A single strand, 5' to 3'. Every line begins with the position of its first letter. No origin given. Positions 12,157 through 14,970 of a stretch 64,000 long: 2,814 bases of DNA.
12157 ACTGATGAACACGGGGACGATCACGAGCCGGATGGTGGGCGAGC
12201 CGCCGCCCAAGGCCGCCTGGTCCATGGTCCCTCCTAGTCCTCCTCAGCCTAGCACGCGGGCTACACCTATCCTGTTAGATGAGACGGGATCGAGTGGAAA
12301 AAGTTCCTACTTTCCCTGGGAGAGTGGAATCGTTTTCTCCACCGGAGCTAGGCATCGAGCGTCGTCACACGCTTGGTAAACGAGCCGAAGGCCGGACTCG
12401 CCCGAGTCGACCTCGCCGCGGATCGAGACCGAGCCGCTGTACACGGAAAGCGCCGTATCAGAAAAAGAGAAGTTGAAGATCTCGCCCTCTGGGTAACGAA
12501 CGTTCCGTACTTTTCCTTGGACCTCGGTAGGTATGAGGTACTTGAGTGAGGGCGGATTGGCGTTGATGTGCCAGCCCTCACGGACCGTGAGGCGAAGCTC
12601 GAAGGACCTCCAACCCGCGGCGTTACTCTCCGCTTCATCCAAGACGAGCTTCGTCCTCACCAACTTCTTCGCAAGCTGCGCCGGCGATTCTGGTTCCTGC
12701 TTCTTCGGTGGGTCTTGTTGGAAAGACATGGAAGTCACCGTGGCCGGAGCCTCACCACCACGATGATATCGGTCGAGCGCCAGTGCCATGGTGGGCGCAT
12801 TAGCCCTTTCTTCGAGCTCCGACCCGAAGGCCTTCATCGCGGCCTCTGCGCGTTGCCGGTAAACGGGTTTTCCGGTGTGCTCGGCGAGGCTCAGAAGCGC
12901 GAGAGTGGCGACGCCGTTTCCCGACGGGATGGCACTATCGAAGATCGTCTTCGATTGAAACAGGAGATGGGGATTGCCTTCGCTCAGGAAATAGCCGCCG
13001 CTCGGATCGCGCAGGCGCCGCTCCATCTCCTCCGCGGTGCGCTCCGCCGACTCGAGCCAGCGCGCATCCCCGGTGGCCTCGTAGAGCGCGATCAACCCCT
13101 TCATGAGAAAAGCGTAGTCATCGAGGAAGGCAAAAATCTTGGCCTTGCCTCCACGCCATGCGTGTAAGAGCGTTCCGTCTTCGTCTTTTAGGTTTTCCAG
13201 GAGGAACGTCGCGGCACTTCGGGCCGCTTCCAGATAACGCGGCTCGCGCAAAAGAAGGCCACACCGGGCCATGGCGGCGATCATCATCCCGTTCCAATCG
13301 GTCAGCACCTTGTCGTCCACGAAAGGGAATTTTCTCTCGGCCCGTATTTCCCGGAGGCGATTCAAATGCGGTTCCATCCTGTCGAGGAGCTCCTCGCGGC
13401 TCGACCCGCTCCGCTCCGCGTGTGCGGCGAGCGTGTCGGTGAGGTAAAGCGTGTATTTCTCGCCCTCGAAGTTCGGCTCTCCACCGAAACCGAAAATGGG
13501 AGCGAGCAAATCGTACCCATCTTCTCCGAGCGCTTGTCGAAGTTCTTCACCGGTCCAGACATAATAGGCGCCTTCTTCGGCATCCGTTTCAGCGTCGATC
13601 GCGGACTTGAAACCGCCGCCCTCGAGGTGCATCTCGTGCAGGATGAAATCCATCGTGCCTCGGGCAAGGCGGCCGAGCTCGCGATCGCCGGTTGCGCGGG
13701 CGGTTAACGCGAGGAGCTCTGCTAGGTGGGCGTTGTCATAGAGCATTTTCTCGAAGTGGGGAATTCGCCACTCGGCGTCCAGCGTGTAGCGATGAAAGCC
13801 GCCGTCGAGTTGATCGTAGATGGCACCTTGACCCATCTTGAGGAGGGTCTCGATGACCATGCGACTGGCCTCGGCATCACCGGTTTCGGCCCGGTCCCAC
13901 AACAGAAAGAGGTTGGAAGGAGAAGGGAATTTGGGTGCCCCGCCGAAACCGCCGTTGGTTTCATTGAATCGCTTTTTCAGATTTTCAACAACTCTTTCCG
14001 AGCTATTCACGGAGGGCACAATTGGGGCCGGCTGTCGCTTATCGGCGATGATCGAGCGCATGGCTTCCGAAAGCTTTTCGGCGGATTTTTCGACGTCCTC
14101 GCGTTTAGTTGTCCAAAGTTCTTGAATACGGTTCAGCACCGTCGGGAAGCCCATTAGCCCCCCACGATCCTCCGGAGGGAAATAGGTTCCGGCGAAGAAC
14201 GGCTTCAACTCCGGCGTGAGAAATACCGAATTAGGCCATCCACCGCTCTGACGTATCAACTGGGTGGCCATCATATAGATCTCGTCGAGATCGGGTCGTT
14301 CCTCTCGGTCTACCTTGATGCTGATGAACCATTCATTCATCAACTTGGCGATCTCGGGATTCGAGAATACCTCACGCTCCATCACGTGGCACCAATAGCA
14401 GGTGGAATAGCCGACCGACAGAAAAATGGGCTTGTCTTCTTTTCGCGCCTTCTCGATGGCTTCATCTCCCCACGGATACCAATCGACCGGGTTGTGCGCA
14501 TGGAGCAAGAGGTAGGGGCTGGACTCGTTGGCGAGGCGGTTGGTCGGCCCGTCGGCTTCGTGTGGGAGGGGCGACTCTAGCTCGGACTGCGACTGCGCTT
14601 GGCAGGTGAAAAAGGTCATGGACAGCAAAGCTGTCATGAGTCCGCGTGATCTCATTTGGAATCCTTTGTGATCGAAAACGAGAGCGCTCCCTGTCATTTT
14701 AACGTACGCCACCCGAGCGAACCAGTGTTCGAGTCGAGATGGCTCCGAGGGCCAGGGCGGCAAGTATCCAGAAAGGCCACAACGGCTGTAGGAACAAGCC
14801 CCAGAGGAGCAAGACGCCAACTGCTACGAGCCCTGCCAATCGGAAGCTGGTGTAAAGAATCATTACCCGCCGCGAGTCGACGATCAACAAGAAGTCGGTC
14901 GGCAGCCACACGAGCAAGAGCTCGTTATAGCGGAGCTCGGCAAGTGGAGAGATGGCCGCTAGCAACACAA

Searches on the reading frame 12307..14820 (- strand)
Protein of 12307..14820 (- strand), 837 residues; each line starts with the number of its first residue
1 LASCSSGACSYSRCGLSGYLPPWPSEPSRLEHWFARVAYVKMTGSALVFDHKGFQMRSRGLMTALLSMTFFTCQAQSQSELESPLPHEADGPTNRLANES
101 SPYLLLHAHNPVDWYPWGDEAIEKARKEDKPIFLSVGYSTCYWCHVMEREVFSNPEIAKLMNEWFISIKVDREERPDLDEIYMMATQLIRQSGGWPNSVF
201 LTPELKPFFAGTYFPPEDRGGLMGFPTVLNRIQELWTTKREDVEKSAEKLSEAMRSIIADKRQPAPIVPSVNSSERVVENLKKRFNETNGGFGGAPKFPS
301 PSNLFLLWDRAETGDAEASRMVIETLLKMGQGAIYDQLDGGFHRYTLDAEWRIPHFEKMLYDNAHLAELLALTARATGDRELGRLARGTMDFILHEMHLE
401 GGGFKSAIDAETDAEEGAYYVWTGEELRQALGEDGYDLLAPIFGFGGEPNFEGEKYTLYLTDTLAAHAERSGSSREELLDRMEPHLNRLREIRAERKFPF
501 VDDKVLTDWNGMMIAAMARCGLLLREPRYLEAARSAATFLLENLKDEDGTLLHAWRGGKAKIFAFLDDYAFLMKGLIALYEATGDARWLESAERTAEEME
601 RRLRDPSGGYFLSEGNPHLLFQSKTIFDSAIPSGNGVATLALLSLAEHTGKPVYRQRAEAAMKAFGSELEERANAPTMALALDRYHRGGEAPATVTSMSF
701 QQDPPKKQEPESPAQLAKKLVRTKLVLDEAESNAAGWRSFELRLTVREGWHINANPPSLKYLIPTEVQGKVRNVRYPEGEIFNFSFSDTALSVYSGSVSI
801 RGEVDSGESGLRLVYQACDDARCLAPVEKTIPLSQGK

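Call 11: search_protein_families(library=pfam, proteins=[window:12307-14820:-])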
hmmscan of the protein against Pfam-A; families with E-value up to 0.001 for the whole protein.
window:12307-14820:- (837 aa): 6 families
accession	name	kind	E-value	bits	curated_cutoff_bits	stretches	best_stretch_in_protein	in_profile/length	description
PF03190.21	Thioredox_DsbH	-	4e-75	251.7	27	1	93-254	1-162/163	Protein of unknown function, DUF255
PF13899.12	Thioredoxin_7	-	2.1e-11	44.2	27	1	113-177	1-65/83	Thioredoxin-like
PF11412.14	DsbD_N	-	4.1e-05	24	25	1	738-833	20-117/119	Thiol:disulfide interchange protein DsbD, N-terminal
PF07470.19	Glyco_hydro_88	-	0.00021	20.8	26.6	0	525-612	91-176/352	Glycosyl Hydrolase Family 88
PF13098.12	Thioredoxin_2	-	0.00032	21.4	27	1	125-204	1-85/104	Thioredoxin-like domain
PF03663.20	Glyco_hydro_76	-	0.00078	19.5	25.9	0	510-603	156-255/366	Glycosyl hydrolase family 76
